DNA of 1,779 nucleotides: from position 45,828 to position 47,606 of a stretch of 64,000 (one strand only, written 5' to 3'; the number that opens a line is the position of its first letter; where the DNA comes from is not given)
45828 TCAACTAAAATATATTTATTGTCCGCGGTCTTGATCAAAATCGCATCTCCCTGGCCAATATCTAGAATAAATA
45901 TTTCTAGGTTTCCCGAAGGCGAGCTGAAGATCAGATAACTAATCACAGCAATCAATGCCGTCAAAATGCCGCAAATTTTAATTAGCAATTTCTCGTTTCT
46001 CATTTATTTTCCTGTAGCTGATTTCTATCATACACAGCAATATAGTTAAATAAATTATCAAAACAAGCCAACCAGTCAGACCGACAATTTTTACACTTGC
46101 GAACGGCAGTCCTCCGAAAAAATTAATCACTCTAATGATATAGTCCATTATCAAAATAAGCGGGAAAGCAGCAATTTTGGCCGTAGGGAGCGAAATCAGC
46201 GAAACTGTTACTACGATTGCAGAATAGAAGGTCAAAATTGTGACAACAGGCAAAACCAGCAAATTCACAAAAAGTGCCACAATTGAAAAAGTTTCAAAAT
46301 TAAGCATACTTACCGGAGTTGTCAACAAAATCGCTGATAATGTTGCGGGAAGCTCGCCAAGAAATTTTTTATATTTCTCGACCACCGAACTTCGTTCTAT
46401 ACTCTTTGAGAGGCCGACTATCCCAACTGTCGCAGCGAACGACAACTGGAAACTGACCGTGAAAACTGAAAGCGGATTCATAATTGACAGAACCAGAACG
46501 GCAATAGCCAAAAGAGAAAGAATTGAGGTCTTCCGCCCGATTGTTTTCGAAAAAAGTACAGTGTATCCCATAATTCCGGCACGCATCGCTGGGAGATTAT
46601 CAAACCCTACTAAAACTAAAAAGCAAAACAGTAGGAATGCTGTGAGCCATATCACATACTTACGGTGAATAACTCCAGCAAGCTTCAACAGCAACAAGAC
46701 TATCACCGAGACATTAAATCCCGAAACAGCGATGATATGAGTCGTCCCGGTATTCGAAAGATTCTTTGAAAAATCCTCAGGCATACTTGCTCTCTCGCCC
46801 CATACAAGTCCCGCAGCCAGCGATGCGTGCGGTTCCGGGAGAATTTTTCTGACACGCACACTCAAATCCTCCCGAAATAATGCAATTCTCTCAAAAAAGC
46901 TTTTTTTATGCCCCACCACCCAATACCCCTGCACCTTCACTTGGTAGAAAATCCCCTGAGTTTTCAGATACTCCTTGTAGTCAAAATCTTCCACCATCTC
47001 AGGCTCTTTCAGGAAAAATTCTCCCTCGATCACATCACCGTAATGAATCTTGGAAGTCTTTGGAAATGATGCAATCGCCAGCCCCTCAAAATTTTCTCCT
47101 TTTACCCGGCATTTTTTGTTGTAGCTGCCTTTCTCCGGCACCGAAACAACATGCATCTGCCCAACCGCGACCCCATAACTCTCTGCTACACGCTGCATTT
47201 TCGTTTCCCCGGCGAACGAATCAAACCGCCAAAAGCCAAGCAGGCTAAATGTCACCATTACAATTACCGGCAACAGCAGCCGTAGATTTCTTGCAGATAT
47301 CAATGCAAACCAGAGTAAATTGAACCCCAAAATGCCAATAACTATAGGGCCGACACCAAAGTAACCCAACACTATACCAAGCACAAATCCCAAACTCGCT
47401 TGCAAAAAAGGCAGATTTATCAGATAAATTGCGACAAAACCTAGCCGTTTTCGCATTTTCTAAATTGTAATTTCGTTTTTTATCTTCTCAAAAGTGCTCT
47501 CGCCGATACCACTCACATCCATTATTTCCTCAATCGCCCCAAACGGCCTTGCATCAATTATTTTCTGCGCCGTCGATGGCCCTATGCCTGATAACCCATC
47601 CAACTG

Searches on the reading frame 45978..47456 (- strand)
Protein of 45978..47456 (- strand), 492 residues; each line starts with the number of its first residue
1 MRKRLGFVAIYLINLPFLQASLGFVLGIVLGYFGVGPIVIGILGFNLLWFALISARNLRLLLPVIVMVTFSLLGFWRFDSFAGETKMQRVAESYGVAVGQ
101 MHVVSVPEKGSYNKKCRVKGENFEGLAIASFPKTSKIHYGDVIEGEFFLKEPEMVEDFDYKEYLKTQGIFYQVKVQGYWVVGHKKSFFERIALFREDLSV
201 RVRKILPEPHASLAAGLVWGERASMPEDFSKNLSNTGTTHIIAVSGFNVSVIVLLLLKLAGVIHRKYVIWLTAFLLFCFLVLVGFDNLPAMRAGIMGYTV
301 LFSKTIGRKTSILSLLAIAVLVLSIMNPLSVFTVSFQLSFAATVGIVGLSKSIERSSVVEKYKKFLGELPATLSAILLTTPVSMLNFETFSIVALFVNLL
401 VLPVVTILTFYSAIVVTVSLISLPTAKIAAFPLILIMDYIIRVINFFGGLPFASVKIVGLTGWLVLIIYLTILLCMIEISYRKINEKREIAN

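Call 63: search_protein_families(library=ncbifam, proteins=[window:45978-47456:-], max_evalue=1e-10)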
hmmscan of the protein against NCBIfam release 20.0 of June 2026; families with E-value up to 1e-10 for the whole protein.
window:45978-47456:- (492 aa): 4 families
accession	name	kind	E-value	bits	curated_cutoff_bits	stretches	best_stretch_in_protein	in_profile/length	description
TIGR00361.1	ComEC_Rec2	equivalog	1.2e-27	96.4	190.05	1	157-483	82-414/663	DNA internalization-related competence protein ComEC/Rec2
TIGR00360.1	ComEC_N-term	subfamily_domain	9.9e-24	84.5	36.5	1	238-410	1-169/171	ComEC/Rec2-related protein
NF045979.1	ComEC_MAG0480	equivalog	2.3e-21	76.1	150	1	130-482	127-453/461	MAG0480 family ComEC-like protein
NF008580.0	PRK11539.1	equivalog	7.7e-15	54.3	969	1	203-442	192-437/758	ComEC family protein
